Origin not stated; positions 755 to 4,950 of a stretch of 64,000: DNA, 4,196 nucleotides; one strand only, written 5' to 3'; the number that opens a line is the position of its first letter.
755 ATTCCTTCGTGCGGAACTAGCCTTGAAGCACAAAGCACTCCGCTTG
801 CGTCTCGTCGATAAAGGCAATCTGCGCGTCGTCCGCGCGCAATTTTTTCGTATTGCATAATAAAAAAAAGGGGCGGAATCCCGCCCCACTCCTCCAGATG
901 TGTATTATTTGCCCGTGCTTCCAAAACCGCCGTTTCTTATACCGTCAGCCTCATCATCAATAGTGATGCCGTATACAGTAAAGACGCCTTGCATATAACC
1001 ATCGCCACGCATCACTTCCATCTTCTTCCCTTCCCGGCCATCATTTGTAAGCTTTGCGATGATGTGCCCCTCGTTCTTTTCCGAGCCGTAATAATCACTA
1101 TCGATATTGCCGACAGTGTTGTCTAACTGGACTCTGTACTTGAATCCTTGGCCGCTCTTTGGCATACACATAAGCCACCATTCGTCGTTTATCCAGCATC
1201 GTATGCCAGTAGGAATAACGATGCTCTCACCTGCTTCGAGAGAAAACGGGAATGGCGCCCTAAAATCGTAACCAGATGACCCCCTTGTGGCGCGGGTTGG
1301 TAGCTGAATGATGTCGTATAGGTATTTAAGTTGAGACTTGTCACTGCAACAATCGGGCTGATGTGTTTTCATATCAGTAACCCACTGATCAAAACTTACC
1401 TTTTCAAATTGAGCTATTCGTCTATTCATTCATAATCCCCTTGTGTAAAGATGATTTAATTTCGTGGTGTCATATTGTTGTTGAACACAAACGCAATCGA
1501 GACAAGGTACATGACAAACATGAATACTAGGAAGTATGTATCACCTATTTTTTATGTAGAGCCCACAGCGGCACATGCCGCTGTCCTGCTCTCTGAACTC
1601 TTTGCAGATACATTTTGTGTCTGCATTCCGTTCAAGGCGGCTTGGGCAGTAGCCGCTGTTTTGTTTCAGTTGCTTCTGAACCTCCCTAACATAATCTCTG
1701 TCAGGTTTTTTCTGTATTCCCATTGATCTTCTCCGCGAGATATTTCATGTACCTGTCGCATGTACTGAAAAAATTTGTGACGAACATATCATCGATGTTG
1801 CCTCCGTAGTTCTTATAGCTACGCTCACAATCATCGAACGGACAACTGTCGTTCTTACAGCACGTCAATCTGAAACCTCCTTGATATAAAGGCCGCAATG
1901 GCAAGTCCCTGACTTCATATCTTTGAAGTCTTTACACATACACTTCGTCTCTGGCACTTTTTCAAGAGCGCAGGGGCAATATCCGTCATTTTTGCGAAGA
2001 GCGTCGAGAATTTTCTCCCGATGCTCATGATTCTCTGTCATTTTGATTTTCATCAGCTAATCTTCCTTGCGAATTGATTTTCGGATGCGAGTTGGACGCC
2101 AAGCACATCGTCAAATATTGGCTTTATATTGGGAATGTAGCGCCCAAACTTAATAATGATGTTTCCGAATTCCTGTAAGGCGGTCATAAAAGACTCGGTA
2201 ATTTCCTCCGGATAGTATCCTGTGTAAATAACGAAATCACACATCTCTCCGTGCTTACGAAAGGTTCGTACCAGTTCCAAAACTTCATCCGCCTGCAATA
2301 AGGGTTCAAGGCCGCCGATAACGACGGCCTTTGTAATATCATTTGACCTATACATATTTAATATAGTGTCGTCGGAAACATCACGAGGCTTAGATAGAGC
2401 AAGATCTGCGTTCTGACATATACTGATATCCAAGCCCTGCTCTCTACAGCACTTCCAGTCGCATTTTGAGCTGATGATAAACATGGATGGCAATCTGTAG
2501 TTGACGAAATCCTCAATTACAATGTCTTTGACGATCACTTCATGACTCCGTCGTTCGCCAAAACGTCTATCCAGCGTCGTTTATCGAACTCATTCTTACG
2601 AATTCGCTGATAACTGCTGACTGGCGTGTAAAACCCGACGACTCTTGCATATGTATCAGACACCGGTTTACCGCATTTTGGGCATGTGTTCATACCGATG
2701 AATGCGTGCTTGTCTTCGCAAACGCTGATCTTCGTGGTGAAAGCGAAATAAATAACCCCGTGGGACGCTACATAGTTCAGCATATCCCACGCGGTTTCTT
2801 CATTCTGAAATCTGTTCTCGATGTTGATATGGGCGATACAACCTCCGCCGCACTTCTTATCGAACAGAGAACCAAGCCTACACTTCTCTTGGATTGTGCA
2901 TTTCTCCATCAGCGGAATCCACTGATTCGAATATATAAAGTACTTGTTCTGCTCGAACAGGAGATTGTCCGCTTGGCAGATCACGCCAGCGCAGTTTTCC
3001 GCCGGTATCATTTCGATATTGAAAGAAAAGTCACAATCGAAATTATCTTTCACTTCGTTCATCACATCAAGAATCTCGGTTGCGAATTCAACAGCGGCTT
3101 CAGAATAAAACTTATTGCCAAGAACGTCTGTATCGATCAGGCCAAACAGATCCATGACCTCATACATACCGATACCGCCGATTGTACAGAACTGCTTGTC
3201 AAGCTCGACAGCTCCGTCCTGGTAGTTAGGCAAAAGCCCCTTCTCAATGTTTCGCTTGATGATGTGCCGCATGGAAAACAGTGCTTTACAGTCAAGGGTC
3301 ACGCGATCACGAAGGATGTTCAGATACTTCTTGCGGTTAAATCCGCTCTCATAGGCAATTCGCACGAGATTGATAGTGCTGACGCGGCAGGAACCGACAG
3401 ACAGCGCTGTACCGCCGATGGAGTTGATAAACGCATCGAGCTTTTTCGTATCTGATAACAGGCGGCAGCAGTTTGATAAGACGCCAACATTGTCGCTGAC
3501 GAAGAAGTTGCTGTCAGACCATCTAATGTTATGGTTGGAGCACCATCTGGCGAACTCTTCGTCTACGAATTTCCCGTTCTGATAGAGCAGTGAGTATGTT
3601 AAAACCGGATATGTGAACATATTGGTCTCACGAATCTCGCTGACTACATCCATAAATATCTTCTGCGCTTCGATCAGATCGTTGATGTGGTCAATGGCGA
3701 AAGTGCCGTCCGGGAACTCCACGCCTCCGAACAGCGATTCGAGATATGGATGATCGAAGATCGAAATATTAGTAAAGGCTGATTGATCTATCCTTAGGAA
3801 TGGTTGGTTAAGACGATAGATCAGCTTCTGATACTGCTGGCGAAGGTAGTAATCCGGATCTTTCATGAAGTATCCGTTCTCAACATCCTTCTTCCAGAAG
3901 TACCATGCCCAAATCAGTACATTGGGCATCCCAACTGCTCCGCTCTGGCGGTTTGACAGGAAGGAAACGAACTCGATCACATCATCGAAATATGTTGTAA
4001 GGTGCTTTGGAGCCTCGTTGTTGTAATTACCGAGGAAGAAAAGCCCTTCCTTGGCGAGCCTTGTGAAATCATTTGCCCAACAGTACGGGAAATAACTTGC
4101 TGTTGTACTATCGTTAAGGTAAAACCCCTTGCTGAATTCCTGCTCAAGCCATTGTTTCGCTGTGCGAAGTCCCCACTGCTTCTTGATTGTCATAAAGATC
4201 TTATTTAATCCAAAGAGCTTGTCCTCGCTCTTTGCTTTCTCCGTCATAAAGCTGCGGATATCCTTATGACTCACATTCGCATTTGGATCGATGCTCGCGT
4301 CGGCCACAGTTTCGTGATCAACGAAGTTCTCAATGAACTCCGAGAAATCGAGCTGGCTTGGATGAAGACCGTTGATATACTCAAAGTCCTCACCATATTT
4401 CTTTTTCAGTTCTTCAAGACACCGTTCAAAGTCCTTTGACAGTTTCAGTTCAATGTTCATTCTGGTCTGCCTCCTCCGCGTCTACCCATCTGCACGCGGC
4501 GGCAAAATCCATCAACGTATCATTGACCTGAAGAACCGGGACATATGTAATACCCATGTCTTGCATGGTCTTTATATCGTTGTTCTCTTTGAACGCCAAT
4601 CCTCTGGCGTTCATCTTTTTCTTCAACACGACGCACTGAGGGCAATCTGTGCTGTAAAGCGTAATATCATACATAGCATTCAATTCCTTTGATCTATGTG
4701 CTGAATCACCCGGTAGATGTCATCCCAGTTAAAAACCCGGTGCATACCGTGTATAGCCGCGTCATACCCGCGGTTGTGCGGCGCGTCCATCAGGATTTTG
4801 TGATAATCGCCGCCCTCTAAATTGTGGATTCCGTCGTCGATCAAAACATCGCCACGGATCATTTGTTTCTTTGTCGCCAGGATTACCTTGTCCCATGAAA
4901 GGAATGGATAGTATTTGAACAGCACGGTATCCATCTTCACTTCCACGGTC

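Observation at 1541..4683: Class III RNR operon carrying its own thioredoxin-type reductant chain (duplicated FTR-like proteins plus NrdH)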

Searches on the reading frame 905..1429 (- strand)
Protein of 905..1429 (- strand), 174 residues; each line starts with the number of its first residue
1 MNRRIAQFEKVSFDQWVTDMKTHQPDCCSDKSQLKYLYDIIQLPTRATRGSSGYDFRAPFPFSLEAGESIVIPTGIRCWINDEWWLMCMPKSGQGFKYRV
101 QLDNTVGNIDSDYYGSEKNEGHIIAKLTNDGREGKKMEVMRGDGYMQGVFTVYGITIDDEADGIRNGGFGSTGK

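Call 3: search_protein_families(library=pfam, proteins=[window:905-1429:-], max_evalue=1)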
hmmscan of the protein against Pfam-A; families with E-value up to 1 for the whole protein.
window:905-1429:- (174 aa): 1 family
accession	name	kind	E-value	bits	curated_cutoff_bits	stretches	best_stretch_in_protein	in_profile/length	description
PF00692.24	dUTPase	-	1e-07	32.2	22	1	41-115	3-74/129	dUTPase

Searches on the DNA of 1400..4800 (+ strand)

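Call 5: search_dna_similar(query=window:1400-4800:+, collection=phages, mode=near, max_rows=20)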
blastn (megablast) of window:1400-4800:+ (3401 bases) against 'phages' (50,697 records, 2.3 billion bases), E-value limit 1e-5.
No match.

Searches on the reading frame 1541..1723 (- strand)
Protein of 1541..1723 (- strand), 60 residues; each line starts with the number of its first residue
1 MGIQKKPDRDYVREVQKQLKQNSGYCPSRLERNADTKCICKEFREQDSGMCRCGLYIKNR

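Call 3: search_protein_families(library=pfam, proteins=[window:1541-1723:-], max_evalue=1)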
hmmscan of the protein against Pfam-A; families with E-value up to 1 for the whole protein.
window:1541-1723:- (60 aa): 2 families
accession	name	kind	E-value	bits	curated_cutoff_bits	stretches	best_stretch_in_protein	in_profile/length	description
PF02943.20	FeThRed_B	-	0.014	15.9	22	1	12-58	27-87/106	Ferredoxin thioredoxin reductase catalytic beta chain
PF01918.27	Alba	-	0.24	11.7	25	1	3-23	5-26/66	Alba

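Call 4: search_protein_families(library=ncbifam, proteins=[window:1541-1723:-], max_evalue=1)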
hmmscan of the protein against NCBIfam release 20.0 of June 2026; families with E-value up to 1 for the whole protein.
window:1541-1723:- (60 aa): 0 families

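Call 28: find_homologous_proteins(query=window:1541-1723:-, max_evalue=0.001)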
Query window:1541-1723:- (60 aa): 5 proteins with E <= 0.001 among 5 candidates.
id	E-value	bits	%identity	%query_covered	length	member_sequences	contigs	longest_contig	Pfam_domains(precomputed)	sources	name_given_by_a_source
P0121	3.3e-34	133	100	100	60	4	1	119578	-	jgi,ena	-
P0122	7.5e-24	100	74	97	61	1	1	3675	-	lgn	-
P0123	2.4e-22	95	69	97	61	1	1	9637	-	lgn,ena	-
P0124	4.5e-17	79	59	97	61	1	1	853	-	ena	-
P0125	7.2e-11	59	55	93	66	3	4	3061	-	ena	-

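Call 30: find_encoding_contigs(protein=P0123, flank=8000, max_places=3)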
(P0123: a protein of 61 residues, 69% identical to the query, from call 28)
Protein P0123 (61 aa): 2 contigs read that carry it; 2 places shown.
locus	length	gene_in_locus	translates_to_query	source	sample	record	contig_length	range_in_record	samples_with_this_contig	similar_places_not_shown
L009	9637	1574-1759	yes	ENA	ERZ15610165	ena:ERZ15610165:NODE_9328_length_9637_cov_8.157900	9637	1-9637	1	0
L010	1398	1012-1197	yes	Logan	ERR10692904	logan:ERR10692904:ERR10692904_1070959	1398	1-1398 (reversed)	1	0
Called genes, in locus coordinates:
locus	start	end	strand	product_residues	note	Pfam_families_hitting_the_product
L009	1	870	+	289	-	?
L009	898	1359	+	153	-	-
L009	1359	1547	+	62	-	-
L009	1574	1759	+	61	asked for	-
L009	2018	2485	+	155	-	PF00692:dUTPase, PF22769:DCD (weak)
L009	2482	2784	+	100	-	-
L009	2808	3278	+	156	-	-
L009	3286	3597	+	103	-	-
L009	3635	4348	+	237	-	-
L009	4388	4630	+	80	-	-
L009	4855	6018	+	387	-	PF21189:PHA02142, PF09414:RNA_ligase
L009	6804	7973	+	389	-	PF14659:Phage_int_SAM_3, PF22022:Phage_int_M, PF00589:Phage_integrase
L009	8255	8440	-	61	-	-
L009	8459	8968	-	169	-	-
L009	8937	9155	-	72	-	-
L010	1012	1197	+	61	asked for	-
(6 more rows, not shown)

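Call 31: find_encoding_contigs(protein=P0122, flank=5000, max_places=3)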
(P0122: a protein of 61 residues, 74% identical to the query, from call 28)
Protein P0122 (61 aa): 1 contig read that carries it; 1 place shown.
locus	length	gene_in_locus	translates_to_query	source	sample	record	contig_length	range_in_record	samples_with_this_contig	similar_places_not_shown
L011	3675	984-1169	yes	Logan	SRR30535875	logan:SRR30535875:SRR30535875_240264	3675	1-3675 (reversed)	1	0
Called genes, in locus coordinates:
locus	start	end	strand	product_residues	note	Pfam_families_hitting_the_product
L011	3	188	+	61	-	?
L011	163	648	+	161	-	PF13353:Fer4_12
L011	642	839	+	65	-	-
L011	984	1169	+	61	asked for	-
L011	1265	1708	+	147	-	PF00692:dUTPase, PF22769:DCD (weak)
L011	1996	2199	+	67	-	PF09035:Tn916-Xis, PF12728:HTH_17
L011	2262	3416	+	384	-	PF02920:Integrase_DNA, PF00589:Phage_integrase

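Call 88: search_protein_families(library=phrogs, proteins=[window:1541-1723:-], max_evalue=0.001)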
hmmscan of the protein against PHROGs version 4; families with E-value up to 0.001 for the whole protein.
window:1541-1723:- (60 aa): 1 family
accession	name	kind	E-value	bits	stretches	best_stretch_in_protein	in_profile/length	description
phrog_38239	-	unknown function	9.3e-16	58.8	1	4-58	5-60/63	-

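Call 112: find_related_loci(query=A6, collection=viral_contigs, flank=6000)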
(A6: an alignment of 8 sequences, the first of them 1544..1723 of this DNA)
Query A6 (60 aa) in viral_contigs; peptide patterns used: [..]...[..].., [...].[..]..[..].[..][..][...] (x = any residue, [..] = any of these).
381 stretches matched a pattern; 291 encode a relative of the query (tblastn E <= 1e-3); the best 80 are kept; 80 distinct loci.
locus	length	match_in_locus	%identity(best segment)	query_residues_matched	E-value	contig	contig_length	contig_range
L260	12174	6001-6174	71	1-58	1e-25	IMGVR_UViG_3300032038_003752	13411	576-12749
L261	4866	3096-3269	71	1-58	3e-25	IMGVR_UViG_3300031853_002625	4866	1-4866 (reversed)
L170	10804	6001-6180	65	1-60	9e-25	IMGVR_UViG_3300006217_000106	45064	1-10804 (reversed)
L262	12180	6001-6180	65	1-60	9e-25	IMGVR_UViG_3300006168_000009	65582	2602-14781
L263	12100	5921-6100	65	1-60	9e-25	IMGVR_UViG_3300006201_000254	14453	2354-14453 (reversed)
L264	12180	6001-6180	65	1-60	9e-25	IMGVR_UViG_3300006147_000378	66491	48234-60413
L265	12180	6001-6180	63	1-60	6e-24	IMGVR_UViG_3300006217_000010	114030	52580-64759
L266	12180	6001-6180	63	1-60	6e-24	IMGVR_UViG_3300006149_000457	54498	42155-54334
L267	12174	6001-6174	64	1-58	2e-23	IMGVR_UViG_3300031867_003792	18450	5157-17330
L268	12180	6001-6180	60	1-60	2e-23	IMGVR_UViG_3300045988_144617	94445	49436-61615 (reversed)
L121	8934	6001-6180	62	1-60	5e-23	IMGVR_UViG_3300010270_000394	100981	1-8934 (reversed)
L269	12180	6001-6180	62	1-60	5e-23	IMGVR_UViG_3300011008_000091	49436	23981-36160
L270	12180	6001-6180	62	1-60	8e-23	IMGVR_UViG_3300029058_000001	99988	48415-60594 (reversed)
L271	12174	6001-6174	64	1-58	9e-23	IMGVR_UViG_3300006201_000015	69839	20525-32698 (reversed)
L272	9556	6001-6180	62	1-60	9e-23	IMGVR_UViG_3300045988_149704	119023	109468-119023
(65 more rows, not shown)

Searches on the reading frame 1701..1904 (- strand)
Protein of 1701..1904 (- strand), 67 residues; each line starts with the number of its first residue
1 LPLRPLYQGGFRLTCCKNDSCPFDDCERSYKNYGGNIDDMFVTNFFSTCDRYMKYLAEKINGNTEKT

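Call 3: search_protein_families(library=pfam, proteins=[window:1701-1904:-], max_evalue=1)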
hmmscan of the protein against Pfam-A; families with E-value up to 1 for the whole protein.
window:1701-1904:- (67 aa): 0 families

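Call 70: find_homologous_proteins(query=window:1704-1868:-, max_evalue=0.01)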
Query seq(55 aa) (55 aa): 2 proteins with E <= 0.01 among 2 candidates.
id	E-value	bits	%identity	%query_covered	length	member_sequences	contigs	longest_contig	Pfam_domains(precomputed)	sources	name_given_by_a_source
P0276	1.2e-31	125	100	100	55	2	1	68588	-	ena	-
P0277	1.3e-20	90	76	91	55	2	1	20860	-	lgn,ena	-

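Call 71: find_encoding_contigs(protein=P0277, flank=6000, max_places=2)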
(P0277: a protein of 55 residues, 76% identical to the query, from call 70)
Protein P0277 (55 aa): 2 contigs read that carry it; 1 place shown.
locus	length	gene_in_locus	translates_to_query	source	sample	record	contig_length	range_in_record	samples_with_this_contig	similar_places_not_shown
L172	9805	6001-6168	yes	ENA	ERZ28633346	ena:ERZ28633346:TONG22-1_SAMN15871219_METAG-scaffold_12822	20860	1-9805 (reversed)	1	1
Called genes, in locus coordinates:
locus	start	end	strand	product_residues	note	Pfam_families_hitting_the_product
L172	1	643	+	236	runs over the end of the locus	PF02562:PhoH, PF13604:AAA_30, PF13245:AAA_19 (weak)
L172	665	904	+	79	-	-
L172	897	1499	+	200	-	-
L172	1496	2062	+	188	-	PF21448:DNMK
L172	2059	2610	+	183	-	PF06941:NT5C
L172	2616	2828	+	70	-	-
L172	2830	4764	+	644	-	PF13597:NRDD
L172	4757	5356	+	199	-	-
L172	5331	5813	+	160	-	PF13353:Fer4_12 (weak)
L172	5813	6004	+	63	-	-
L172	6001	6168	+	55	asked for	-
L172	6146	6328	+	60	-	-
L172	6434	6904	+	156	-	PF00692:dUTPase, PF22769:DCD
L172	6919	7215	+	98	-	-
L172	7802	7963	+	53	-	-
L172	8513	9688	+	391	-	PF14659:Phage_int_SAM_3, PF22022:Phage_int_M, PF00589:Phage_integrase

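Call 88: search_protein_families(library=phrogs, proteins=[P0276], max_evalue=0.001)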
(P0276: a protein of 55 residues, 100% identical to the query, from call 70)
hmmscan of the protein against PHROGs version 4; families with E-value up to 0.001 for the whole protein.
P0276 (55 aa): 0 families

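Call 93: predict_structure(alignment_id=A5)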
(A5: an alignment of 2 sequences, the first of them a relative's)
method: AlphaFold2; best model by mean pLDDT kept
length: 55 residues; sequences in the alignment: 2
mean_pLDDT: 63.5   pTM: 0.41
mean pLDDT of the five models: 63.5, 57.8, 55.8, 53.4, 52.5
residues with pLDDT >= 90: 0; 70-90: 22; 50-70: 26; < 50: 7
segments of 3 or more residues with pLDDT < 50: 52-55
pLDDT, mean of each block of 10 residues (from residue 1): 55 74 61 65 72 46
secondary structure, 60 per line:
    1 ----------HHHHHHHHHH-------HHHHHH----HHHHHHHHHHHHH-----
elements in order: H11-20 H28-33 H38-50
